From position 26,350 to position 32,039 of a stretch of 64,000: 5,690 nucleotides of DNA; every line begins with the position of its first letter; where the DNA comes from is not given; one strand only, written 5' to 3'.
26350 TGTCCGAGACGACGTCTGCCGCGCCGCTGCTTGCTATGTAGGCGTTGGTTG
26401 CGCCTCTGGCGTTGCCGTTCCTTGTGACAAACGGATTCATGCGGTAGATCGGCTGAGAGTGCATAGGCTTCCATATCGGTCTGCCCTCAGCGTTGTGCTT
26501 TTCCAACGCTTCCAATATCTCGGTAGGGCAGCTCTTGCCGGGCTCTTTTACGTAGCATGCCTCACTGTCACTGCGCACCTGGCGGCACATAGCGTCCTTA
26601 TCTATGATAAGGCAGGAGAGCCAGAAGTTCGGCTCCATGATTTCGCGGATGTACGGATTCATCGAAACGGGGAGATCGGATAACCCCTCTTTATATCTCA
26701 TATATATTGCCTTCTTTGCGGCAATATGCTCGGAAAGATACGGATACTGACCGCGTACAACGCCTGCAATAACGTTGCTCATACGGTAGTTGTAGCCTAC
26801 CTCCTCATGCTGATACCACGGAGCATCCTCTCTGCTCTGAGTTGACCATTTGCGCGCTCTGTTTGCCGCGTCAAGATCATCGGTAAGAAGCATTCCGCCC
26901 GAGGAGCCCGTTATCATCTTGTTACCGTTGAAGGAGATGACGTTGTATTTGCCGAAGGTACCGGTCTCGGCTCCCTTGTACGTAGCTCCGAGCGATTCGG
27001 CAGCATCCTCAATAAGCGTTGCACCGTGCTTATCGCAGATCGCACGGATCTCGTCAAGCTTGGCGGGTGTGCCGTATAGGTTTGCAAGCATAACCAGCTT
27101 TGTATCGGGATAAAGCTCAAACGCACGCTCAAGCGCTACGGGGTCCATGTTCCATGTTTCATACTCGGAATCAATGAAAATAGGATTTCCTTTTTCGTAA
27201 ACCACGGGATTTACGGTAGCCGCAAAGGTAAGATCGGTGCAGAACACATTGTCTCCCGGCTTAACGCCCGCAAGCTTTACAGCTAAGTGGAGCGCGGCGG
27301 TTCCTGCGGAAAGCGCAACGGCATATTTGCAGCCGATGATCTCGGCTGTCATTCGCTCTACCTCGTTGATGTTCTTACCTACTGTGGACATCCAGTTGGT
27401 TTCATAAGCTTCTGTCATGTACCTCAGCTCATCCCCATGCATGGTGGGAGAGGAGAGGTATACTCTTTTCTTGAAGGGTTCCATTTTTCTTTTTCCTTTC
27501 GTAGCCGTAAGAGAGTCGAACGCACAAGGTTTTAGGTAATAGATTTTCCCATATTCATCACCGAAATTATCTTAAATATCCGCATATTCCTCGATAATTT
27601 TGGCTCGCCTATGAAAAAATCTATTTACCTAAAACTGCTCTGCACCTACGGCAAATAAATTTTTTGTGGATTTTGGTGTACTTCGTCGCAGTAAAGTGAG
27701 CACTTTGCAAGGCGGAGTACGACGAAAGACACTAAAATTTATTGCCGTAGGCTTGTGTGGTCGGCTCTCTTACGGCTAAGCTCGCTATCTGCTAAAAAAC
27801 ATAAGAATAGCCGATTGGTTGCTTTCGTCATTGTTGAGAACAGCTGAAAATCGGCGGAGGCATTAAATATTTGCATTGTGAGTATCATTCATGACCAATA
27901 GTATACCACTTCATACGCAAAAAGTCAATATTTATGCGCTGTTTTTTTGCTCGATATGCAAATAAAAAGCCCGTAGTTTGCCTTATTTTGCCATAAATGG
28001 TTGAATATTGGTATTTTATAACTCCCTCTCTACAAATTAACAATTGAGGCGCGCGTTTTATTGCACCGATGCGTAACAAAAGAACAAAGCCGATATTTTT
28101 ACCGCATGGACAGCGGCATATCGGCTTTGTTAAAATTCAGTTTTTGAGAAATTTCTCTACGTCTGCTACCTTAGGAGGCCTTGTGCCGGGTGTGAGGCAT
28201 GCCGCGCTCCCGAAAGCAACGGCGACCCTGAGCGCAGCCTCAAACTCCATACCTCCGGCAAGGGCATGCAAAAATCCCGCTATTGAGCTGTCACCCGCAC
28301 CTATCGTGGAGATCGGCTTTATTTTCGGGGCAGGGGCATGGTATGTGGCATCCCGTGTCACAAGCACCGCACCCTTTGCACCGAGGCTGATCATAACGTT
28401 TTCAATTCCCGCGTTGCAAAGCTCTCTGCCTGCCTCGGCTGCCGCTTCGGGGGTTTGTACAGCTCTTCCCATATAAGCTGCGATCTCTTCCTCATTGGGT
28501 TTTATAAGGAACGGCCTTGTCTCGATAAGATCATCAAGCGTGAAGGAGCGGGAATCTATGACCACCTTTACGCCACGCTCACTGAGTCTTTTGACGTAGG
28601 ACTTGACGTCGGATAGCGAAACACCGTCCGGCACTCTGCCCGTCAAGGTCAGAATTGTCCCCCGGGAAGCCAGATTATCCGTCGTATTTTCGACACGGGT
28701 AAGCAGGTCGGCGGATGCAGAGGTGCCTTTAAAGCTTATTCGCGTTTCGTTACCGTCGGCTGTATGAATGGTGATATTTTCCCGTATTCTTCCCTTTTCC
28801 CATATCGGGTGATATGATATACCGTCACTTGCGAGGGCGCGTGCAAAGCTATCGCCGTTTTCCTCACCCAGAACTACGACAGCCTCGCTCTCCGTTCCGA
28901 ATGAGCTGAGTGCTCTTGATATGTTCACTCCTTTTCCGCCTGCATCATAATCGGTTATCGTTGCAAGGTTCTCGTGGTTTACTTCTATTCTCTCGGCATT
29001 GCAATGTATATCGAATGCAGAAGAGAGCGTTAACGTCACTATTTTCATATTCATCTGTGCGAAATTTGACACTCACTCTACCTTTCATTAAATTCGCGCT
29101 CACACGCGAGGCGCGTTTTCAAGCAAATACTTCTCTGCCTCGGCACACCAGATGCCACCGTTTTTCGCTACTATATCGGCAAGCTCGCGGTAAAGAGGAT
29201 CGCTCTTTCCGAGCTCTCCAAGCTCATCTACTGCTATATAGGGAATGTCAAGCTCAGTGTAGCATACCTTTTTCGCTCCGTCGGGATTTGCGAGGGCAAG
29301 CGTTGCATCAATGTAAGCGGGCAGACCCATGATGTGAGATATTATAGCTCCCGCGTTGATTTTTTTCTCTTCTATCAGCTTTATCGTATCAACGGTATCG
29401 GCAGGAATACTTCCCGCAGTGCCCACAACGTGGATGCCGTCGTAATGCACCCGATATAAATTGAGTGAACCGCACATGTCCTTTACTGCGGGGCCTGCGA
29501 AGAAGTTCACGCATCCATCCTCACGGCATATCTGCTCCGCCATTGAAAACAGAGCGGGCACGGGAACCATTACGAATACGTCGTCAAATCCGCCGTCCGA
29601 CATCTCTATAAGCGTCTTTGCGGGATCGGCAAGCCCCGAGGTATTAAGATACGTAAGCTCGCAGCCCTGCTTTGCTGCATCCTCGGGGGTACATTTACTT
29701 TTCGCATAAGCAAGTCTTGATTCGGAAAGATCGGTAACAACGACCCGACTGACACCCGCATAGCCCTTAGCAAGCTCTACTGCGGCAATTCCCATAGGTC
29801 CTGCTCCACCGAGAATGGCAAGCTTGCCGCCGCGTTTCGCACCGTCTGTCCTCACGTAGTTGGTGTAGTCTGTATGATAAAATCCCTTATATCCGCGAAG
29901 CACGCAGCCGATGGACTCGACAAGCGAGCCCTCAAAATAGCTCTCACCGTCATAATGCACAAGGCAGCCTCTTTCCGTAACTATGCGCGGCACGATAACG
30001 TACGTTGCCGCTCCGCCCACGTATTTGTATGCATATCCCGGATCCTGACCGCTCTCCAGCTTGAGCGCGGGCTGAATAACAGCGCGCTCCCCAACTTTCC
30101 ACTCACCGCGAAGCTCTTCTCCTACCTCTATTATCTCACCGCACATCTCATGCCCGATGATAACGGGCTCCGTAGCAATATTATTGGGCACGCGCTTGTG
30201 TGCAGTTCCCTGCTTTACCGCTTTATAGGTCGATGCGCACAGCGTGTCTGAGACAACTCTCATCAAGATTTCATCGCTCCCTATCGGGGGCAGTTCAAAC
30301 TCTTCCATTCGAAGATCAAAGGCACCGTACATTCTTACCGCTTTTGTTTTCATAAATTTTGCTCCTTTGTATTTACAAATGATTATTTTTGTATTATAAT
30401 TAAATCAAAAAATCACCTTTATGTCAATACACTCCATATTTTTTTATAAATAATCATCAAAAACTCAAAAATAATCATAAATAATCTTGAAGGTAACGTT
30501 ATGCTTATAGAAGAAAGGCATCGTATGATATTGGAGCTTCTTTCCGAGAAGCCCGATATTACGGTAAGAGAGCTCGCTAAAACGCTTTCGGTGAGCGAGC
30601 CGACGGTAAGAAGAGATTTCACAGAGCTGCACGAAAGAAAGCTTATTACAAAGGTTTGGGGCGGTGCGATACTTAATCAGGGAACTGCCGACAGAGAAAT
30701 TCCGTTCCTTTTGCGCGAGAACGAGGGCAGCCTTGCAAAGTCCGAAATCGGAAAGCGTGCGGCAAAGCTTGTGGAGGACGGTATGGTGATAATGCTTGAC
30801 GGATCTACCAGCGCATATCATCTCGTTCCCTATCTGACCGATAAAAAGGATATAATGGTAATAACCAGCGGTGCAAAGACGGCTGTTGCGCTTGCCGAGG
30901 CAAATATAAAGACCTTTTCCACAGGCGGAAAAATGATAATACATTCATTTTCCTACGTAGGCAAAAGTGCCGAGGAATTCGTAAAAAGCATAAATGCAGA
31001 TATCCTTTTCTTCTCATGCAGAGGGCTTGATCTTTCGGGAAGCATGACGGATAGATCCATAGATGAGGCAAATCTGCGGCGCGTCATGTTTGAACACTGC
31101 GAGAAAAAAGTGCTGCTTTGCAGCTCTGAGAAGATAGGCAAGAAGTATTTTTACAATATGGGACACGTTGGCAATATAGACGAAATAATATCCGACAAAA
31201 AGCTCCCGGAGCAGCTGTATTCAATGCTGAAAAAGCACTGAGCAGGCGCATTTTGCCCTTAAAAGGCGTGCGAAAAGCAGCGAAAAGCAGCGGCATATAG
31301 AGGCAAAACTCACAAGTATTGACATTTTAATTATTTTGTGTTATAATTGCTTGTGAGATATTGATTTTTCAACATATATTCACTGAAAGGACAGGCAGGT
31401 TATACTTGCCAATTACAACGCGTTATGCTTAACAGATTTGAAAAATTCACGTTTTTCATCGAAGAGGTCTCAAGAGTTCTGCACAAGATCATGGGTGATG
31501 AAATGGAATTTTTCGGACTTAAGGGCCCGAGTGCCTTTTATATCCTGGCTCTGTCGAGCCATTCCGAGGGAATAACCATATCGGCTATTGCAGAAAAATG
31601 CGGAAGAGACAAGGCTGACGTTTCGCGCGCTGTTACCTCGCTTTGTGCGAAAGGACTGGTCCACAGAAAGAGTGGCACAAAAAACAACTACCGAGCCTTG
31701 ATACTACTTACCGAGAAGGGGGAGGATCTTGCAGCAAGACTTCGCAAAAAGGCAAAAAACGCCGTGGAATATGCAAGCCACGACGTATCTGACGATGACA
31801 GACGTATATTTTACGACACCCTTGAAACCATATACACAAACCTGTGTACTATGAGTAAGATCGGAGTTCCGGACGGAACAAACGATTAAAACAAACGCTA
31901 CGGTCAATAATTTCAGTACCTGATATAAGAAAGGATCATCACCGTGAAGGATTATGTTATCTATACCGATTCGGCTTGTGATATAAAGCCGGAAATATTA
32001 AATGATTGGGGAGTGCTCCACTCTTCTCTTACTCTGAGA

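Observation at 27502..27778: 277-nt nested palindrome (three-way-junction topology) abutting the RBS of the first EPS gene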

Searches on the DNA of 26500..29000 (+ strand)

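Call 6: search_rna_families(source=window, start=26500, end=29000, threshold=evalue, max_evalue=1)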
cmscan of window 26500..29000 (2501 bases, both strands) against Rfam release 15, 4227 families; matches with E-value up to 1: 0.
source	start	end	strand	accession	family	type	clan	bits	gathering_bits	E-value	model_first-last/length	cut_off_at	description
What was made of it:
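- There is no Rfam match (call 6).
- Tried and rejected: The search over 26500-29000 at E <= 1 found nothing (call 6).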

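Call 45: search_dna_similar(query=window:27502-27778:+, collection=plasmids, mode=distant, max_evalue=0.01)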
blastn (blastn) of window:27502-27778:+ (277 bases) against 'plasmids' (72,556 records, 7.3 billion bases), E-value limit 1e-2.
No match.

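Call 46: search_dna_similar(query=window:27502-27778:+, collection=phages, mode=distant, max_evalue=0.01)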
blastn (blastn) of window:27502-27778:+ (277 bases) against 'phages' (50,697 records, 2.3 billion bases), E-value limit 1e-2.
No match.

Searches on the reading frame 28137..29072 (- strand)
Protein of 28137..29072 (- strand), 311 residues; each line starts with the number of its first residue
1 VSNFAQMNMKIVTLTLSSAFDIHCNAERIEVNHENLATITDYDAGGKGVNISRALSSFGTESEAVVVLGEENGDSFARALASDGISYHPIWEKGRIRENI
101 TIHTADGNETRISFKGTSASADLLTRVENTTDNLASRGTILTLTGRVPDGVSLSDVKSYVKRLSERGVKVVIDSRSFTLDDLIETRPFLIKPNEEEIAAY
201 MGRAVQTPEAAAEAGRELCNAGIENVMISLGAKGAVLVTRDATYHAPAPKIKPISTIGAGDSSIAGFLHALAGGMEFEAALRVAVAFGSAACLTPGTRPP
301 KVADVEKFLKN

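Call 11: search_protein_families(library=pfam, proteins=[window:28137-29072:-])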
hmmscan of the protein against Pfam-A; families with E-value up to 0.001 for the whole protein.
window:28137-29072:- (311 aa): 3 families
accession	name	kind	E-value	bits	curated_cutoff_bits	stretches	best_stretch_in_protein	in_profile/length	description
PF00294.29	PfkB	-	1.1e-48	166.6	25.8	1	21-300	13-298/302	pfkB family carbohydrate kinase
PF08543.17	Phos_pyr_kin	-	2.5e-07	30.8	27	1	178-291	111-231/246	Phosphomethylpyrimidine kinase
PF25270.1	Khk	-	2e-05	24.4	35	1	181-310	235-363/365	Prokaryotic ketohexokinase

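Call 35: find_encoding_contigs(protein=window:28140-29054:-, flank=3000, max_places=10)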
Protein seq(305 aa) (305 aa): no gene with exactly this product is on record in the collection.

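Call 36: find_encoding_contigs(protein=window:28140-29048:-, flank=3000, max_places=10)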
Protein seq(303 aa) (303 aa): 1 contig read that carries it; 1 place shown.
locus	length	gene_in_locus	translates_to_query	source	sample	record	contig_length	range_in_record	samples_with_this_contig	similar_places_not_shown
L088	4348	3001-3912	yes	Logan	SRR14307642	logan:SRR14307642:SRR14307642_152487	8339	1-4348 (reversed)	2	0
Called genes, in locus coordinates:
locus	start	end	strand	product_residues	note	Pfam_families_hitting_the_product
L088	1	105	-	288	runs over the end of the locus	PF02645:DegV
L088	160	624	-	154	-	PF01978:TrmB (weak), PF12802:MarR_2, PF01047:MarR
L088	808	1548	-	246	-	PF08220:HTH_DeoR, PF08279:HTH_11, PF12802:MarR_2 (faint), PF13404:HTH_AsnC-type (faint), PF13412:HTH_24, PF25213:HVO_A0261_N (weak), PF00455:DeoRC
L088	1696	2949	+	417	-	PF08240:ADH_N, PF00107:ADH_zinc_N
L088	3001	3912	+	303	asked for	PF00294:PfkB, PF25270:Khk (faint), PF08543:Phos_pyr_kin (weak)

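Call 39: find_homologous_proteins(query=window:28140-29048:-, max_evalue=1e-40)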
Query seq(303 aa) (303 aa): 2880 proteins with E <= 1e-40 among 8000 candidates; the best 120 are listed.
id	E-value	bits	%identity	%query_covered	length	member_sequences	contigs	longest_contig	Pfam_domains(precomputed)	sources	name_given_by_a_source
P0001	3.5e-192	655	100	100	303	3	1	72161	PF08543.18,PF00294.30,PF25270.1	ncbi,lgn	-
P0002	3.4e-120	419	63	99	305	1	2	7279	PF08543.18,PF00294.30,PF25270.1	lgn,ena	-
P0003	5.9e-119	415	65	100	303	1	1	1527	PF08543.18,PF00294.30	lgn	-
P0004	1.1e-116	407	63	100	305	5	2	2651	PF08543.18,PF00294.30,PF25270.1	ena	-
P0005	4.2e-116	405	63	100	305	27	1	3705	PF00294.30,PF25270.1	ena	-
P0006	1.0e-115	404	63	100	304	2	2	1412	PF08543.18,PF00294.30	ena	-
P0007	5.9e-114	398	62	99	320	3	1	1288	PF08543.18,PF00294.30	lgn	-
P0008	1.0e-113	397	61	100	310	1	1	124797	PF08543.18,PF00294.30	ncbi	-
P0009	3.1e-113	396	65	100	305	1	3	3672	PF08543.18,PF00294.30,PF25270.1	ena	-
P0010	1.3e-112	394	61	100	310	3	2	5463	PF08543.18,PF00294.30,PF25270.1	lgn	-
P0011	3.8e-112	392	61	99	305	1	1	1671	PF08543.18,PF00294.30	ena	-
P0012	2.4e-111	390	62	100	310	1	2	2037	PF08543.18,PF00294.30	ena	-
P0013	3.8e-111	389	61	100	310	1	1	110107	PF08543.18,PF00294.30,PF25270.1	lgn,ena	-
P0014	4.3e-111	389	62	100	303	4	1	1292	PF08543.18,PF00294.30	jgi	jgi:1-phosphofructokinase family hexose kinase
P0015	8.6e-111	388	61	99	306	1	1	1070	PF08543.18,PF00294.30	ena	-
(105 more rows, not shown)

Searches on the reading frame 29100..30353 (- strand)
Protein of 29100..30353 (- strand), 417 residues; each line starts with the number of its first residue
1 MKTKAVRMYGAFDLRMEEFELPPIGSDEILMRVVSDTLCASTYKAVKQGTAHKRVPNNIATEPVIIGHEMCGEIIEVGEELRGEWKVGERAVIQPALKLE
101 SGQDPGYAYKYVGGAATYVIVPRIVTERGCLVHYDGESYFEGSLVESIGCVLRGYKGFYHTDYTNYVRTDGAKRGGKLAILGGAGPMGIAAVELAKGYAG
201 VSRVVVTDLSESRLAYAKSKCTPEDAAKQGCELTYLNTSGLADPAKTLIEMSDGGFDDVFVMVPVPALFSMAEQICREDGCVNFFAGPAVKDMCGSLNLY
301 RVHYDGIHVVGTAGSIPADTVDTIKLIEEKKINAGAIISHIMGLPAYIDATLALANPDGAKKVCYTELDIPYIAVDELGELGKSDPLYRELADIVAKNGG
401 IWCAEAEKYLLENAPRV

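Call 11: search_protein_families(library=pfam, proteins=[window:29100-30353:-])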
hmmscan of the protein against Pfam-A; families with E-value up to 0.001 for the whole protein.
window:29100-30353:- (417 aa): 2 families
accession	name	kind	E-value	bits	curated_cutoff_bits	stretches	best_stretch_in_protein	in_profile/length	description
PF00107.32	ADH_zinc_N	-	3.2e-14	53.4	31.8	1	186-328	1-128/129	Zinc-binding dehydrogenase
PF08240.17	ADH_N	-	4.4e-11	43.4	23.5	1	26-123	2-96/104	Alcohol dehydrogenase GroES-like domain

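Call 37: find_encoding_contigs(protein=window:29100-30353:-, flank=5000, max_places=10)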
Protein window:29100-30353:- (417 aa): 1 contig read that carries it; 1 place shown.
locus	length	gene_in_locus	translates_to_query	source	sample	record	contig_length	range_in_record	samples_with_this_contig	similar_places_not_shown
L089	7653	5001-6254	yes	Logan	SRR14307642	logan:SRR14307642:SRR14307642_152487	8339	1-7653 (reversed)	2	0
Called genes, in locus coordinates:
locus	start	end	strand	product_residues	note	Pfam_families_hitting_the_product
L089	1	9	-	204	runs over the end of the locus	-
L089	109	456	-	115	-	-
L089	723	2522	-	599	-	PF02734:Dak2, PF21645:FakA-like_M, PF13684:FakA-like_C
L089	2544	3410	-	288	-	PF02645:DegV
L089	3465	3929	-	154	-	PF01978:TrmB (weak), PF12802:MarR_2, PF01047:MarR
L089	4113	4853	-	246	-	PF08220:HTH_DeoR, PF08279:HTH_11, PF12802:MarR_2 (faint), PF13404:HTH_AsnC-type (faint), PF13412:HTH_24, PF25213:HVO_A0261_N (weak), PF00455:DeoRC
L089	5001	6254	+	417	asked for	PF08240:ADH_N, PF00107:ADH_zinc_N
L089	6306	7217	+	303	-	PF00294:PfkB, PF25270:Khk (faint), PF08543:Phos_pyr_kin (weak)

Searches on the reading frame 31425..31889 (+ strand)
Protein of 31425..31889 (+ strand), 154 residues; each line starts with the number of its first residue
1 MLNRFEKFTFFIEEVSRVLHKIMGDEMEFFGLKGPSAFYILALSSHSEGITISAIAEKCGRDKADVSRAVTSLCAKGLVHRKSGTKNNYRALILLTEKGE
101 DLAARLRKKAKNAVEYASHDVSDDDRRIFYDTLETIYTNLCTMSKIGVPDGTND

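Call 11: search_protein_families(library=pfam, proteins=[window:31425-31889:+])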
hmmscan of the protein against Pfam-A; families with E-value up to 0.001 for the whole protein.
window:31425-31889:+ (154 aa): 6 families
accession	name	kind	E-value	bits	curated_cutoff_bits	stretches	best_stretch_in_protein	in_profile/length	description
PF12802.13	MarR_2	-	1.7e-09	38.1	27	1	31-82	2-53/61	MarR family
PF01047.28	MarR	-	7.6e-08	32.6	24.6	1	37-87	5-55/59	MarR family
PF01978.25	TrmB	-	5.9e-07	29.7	25.6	1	46-92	19-65/68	Sugar-specific transcriptional regulator TrmB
PF09339.16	HTH_IclR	-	7.8e-05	22.8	22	1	42-81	11-50/52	IclR helix-turn-helix domain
PF25212.1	HVO_A0114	-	0.00011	22.4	27.6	1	45-86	32-73/84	HVO_A0114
PF13730.12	HTH_36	-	0.00019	21.6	25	1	41-79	12-55/55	Helix-turn-helix domain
